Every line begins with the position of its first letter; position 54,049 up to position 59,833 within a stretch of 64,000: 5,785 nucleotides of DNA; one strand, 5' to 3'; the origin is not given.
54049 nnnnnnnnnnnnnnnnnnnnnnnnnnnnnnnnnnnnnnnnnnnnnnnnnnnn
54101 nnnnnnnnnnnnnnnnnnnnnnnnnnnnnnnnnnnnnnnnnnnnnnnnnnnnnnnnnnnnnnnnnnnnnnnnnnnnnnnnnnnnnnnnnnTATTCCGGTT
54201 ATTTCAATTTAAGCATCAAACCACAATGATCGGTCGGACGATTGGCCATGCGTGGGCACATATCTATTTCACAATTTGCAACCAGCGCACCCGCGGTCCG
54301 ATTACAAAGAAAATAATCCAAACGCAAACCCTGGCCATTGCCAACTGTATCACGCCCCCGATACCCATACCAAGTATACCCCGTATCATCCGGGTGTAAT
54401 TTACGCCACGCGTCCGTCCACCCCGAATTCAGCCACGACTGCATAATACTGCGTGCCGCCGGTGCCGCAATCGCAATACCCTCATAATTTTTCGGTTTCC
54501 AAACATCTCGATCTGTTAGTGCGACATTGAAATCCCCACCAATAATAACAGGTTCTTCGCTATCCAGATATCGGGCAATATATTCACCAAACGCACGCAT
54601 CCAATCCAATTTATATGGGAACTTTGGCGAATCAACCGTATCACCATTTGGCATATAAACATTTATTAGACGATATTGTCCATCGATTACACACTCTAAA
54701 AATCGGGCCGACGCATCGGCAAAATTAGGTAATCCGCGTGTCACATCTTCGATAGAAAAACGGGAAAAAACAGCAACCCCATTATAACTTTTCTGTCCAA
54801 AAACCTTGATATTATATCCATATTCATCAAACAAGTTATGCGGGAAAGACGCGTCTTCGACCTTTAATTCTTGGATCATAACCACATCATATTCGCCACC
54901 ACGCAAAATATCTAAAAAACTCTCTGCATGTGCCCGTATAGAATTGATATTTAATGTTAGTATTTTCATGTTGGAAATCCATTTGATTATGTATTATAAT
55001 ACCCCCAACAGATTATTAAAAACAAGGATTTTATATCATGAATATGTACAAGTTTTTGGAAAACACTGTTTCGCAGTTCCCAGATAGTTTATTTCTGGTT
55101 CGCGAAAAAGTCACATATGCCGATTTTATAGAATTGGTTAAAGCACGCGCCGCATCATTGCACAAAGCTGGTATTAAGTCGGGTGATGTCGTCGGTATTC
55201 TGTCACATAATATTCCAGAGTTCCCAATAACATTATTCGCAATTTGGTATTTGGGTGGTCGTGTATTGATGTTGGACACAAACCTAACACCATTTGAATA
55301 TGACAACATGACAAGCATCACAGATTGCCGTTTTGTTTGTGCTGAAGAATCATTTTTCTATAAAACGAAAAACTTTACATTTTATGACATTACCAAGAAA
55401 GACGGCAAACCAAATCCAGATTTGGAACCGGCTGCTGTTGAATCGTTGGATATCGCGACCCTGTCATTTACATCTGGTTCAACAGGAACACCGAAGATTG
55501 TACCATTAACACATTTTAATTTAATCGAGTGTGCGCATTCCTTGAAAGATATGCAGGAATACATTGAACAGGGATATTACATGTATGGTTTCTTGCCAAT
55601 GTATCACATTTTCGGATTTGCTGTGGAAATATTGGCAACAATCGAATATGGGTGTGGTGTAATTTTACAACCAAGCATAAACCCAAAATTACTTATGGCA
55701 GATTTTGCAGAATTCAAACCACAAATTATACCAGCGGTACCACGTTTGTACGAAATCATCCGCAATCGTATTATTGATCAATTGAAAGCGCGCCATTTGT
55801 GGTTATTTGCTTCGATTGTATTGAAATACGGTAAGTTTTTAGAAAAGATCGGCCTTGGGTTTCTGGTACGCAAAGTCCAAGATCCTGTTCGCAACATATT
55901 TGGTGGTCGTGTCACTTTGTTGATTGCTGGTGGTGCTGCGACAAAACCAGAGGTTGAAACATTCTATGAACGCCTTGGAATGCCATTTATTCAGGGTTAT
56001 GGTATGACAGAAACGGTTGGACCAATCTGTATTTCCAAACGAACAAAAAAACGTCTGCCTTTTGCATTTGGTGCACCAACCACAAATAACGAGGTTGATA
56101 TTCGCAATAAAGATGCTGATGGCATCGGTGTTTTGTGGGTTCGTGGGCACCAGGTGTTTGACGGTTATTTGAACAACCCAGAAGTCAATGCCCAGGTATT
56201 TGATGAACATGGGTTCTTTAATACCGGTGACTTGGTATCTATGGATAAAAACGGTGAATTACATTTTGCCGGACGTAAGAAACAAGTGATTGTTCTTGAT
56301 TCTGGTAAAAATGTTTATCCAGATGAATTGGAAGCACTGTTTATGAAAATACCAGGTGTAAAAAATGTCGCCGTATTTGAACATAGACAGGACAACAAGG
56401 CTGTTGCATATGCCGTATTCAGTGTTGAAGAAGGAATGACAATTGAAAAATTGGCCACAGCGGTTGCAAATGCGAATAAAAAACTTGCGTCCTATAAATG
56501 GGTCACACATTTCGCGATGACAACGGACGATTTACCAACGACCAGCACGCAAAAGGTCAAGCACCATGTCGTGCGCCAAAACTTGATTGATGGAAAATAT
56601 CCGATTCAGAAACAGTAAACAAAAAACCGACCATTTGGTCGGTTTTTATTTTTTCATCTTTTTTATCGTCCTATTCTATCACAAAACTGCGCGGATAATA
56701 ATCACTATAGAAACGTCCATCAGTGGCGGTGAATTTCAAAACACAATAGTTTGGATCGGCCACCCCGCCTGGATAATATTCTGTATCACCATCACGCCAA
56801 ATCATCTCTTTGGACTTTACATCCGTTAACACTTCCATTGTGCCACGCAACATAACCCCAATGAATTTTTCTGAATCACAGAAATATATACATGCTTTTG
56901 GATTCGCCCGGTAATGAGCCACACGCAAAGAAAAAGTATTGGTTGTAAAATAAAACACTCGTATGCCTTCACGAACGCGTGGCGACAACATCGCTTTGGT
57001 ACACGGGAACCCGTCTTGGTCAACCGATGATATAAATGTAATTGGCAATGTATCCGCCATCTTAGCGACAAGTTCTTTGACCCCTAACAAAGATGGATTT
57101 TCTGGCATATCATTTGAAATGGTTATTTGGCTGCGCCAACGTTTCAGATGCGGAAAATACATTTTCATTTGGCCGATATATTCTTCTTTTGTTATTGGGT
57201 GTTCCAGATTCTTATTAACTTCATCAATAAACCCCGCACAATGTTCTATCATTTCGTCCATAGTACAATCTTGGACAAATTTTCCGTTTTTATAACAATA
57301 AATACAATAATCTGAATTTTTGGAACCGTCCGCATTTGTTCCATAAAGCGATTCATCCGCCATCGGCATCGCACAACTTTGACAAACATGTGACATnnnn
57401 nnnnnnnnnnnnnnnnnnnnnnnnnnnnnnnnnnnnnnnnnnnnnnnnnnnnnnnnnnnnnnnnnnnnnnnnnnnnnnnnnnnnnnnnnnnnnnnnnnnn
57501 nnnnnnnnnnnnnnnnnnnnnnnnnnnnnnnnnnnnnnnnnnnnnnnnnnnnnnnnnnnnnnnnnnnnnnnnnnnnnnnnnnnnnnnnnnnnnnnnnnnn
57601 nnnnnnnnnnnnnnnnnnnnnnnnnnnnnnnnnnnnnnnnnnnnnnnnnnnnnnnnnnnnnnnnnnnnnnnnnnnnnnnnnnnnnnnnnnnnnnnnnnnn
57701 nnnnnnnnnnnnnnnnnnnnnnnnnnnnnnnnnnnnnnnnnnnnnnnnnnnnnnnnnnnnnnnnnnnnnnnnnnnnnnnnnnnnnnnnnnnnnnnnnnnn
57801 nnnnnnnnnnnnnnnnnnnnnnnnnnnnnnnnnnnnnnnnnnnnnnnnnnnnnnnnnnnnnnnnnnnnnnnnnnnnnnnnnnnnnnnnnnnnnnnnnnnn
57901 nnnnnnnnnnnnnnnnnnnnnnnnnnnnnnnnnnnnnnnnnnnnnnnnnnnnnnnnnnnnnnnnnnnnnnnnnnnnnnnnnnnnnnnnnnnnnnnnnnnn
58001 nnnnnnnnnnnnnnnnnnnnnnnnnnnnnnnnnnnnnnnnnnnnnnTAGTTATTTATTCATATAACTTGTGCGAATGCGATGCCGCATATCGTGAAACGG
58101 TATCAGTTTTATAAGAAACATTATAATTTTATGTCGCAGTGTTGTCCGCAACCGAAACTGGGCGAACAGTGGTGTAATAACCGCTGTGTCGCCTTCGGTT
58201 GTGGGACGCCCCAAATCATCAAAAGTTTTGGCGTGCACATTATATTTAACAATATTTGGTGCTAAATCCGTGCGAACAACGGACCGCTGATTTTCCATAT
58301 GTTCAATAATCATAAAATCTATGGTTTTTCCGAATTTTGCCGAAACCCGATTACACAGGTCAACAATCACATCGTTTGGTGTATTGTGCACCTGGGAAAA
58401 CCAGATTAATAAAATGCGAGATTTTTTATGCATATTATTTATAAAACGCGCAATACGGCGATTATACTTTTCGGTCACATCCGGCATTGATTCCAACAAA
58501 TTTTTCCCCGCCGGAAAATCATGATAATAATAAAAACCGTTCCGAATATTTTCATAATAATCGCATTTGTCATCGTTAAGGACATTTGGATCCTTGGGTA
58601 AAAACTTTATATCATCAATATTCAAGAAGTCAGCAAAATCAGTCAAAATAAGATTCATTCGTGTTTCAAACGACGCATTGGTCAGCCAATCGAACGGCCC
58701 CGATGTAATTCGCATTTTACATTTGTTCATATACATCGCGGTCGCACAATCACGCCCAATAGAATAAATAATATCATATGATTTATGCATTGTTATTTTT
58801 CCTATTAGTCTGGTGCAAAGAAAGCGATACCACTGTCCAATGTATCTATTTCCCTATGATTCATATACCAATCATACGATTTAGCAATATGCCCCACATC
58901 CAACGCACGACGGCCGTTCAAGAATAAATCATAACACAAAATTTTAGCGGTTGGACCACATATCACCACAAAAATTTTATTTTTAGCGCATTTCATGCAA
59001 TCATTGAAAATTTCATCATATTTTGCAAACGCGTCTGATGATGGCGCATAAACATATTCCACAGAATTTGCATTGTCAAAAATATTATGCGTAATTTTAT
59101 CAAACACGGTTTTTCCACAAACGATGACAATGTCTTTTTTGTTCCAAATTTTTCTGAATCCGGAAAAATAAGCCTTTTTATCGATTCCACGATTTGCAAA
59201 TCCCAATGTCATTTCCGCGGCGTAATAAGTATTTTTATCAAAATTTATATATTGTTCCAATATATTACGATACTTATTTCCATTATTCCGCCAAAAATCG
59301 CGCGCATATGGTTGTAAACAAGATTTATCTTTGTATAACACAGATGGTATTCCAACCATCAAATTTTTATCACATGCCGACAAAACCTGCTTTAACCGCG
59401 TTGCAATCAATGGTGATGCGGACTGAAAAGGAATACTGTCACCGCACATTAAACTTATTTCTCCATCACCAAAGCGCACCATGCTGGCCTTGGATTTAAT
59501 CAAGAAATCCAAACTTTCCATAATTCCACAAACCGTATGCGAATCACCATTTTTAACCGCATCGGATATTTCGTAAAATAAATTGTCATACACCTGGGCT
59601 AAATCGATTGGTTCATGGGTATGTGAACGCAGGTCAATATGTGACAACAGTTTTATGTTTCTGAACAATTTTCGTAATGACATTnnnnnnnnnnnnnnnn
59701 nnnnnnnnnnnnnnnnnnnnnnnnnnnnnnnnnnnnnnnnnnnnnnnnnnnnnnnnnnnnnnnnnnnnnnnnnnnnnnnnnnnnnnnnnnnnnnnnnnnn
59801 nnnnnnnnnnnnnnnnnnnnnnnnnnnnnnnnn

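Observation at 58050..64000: FkbH-like loader + stand-alone ACP + GNAT + VOC + GT-D + DUF1796 cluster: putative ACP-dependent glycan decoration pathway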

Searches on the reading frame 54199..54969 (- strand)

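Call 9: search_protein_families(library=pfam, proteins=[window:54199-54969:-], max_evalue=0.001)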
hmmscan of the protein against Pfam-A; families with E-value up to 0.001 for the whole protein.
window:54199-54969:- (256 aa): 1 family
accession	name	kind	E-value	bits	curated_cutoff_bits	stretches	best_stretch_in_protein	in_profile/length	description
PF03372.29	Exo_endo_phos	-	5.6e-27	95.3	24.5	1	4-248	1-225/225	Endonuclease/Exonuclease/phosphatase family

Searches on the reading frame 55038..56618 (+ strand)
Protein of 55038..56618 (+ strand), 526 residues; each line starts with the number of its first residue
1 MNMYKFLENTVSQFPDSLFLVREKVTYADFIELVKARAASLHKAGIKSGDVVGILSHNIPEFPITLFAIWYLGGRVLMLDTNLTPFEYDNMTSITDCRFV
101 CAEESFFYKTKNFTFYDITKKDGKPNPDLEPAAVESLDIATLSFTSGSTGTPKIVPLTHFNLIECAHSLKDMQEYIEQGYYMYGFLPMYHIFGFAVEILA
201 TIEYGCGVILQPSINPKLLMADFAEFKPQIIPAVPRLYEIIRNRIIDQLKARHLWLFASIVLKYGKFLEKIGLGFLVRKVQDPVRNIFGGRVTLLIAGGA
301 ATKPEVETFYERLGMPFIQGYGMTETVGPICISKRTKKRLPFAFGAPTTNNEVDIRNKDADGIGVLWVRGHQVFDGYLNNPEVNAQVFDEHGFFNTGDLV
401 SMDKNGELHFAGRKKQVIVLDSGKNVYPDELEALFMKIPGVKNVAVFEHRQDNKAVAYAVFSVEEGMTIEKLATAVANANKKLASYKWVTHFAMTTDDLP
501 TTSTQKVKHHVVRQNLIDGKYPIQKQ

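Call 9: search_protein_families(library=pfam, proteins=[window:55038-56618:+], max_evalue=0.001)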
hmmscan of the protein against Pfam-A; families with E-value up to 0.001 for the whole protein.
window:55038-56618:+ (526 aa): 2 families
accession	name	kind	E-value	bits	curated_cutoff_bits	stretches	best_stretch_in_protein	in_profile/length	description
PF00501.34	AMP-binding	-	1.3e-62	212.2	29.9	1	8-378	2-384/384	AMP-binding enzyme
PF13193.12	AMP-binding_C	-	1.4e-05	26.3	24.5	1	430-506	1-76/76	AMP-binding enzyme C-terminal domain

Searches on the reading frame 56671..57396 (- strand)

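Call 9: search_protein_families(library=pfam, proteins=[window:56671-57396:-], max_evalue=0.001)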
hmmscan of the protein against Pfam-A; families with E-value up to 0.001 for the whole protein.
window:56671-57396:- (241 aa): 3 families
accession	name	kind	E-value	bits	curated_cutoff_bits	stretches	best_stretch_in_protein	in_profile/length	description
PF12674.12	Zn_ribbon_2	-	6.3e-31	107.3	22.5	1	4-88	1-81/81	Putative zinc ribbon domain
PF01243.27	PNPOx_N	-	2.5e-13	50.9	28.1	1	117-229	12-118/120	Pyridoxamine 5'-phosphate oxidase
PF16242.11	Pyrid_ox_like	-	8.3e-10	38.8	28.8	1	145-230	41-125/149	Pyridoxamine 5'-phosphate oxidase like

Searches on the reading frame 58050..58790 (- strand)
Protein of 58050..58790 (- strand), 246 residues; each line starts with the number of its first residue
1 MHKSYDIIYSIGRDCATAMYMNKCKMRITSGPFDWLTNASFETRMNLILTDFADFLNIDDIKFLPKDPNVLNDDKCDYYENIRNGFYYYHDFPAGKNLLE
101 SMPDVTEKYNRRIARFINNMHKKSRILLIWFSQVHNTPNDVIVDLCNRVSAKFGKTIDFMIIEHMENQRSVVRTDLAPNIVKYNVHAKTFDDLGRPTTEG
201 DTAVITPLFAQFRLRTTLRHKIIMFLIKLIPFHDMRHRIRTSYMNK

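Call 4: search_protein_families(library=pfam, proteins=[window:58050-58790:-], max_evalue=0.01)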
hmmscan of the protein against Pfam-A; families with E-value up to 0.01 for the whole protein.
window:58050-58790:- (246 aa): 1 family
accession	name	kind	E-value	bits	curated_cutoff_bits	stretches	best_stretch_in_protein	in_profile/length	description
PF08795.16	DUF1796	-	3.4e-12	46.9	23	1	8-162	3-159/166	Putative papain-like cysteine peptidase (DUF1796)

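Call 5: search_protein_families(library=ncbifam, proteins=[window:58050-58790:-], max_evalue=0.01)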
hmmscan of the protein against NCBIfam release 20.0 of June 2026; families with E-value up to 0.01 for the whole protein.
window:58050-58790:- (246 aa): 0 families

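Call 57: search_solved_structures(query=window:58050-58790:-, max_evalue=1)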
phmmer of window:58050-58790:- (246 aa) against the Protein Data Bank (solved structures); distinct sequences matched with E-value up to 1: 5.
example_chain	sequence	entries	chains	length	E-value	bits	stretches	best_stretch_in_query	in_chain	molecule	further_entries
5til_K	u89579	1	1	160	0.37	13.4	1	76-145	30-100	Alpha chain of murine P14 T cell receptor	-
5m00_G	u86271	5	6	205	0.42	13.3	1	76-142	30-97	Protein Trav14-1,Uncharacterized protein | Protein Trav14-1,T-cell receptor alpha chain C region | alpha chain of P14 T cell receptor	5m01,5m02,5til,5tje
6g9q_G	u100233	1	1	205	0.43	13.2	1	76-135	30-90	T cell receptor alpha variable 14-1,T-cell receptor alpha chain C region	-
1kj2_A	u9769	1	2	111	0.64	12.7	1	75-126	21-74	KB5-C20 T-Cell receptor alpha-chain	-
1kb5_A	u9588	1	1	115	0.7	12.5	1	75-126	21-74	KB5-C20 T-CELL ANTIGEN RECEPTOR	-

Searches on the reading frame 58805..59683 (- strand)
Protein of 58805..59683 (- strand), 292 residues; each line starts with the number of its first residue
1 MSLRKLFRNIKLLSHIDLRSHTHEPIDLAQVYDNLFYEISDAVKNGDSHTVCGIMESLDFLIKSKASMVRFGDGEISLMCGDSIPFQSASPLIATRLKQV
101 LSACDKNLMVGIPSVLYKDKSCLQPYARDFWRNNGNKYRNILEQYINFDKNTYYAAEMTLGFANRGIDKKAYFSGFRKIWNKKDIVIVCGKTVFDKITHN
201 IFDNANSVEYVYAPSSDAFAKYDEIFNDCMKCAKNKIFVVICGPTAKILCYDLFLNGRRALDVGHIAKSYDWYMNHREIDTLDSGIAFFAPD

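Call 4: search_protein_families(library=pfam, proteins=[window:58805-59683:-], max_evalue=0.01)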
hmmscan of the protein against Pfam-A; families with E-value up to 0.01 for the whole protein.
window:58805-59683:- (292 aa): 3 families
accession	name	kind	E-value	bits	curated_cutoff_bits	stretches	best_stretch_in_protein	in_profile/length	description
PF08759.17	GT-D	-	1.4e-58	198.7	27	1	68-277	1-211/225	Glycosyltransferase GT-D fold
PF22882.2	GT-D-like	-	2.6e-06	27.4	27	1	66-269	20-209/210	GT-D fold-like domain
PF04722.18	Ssu72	-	0.0089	16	25.3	0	135-206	53-123/189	Ssu72-like protein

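Call 5: search_protein_families(library=ncbifam, proteins=[window:58805-59683:-], max_evalue=0.01)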
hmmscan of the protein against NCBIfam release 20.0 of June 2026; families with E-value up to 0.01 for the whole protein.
window:58805-59683:- (292 aa): 1 family
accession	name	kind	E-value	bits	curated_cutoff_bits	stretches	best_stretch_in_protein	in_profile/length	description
TIGR03728.1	glyco_access_1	hypoth_equivalog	1e-55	189.1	290.75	1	52-275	2-226/265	SP_1767 family glycosyltransferase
